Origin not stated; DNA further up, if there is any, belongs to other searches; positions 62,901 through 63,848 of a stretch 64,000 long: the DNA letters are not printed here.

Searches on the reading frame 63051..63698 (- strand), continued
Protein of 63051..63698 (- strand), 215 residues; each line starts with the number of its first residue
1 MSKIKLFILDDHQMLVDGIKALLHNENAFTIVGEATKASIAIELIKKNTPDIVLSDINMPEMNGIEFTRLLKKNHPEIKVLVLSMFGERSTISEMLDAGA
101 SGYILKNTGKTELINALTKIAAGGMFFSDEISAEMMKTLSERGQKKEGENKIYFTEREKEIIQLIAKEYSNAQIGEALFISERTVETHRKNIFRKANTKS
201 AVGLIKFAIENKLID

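Call 62: search_solved_structures(query=window:63051-63698:-, max_evalue=1e-10)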
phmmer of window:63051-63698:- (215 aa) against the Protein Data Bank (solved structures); distinct sequences matched with E-value up to 1e-10: 43.
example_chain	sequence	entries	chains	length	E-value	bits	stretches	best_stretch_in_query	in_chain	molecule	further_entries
7ve6_A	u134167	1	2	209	5.3e-35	124.1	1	4-214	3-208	Response regulator protein VraR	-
4gvp_A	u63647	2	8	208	6.4e-35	123.8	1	4-214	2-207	Response regulator protein vraR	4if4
1a04_A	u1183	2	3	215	1.2e-30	109.9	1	6-203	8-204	NITRATE/NITRITE RESPONSE REGULATOR PROTEIN NARL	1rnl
5hev_A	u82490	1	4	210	4e-30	108.2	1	4-209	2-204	Response regulator protein VraR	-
3c3w_A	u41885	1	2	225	3.6e-26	95.3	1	4-210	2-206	TWO COMPONENT TRANSCRIPTIONAL REGULATORY PROTEIN DEVR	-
4ldz_A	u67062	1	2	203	1.4e-23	86.8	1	2-205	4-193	Transcriptional regulatory protein DesR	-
4yn8_A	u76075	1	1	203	1.5e-21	80.2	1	3-213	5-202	Response regulator ChrA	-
5f64_A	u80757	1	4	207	4e-21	78.8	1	6-213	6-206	Positive transcription regulator EvgA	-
8zwn_A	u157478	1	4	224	5.9e-21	78.3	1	6-213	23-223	DNA-binding transcriptional activator EvgA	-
3cz5_A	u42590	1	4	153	2.7e-20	76.2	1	2-148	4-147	Two-component response regulator, LuxR family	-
4le0_A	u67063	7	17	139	2.3e-19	73.1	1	2-134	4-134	Transcriptional regulatory protein DesR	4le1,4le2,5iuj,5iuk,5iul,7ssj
7ssi_C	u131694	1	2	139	4.5e-19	72.2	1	2-134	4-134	Transcriptional regulatory protein DesR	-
3eul_A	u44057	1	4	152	1.2e-17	67.6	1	3-123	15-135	POSSIBLE NITRATE/NITRITE RESPONSE TRANSCRIPTIONAL REGULATORY PROTEIN NARL (DNA-binding res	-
6eo2_A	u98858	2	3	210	4.6e-17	65.6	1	2-207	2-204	Transcriptional regulatory protein RcsB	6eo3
5o8y_A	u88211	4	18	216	4.7e-17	65.6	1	2-207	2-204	Transcriptional regulatory protein RcsB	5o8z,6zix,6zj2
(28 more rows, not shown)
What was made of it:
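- Closest known: NarL heptamer sites. Same: The regulator is homologous to NarL (E = 1e-30 to PDB entry 1a04, call 62).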
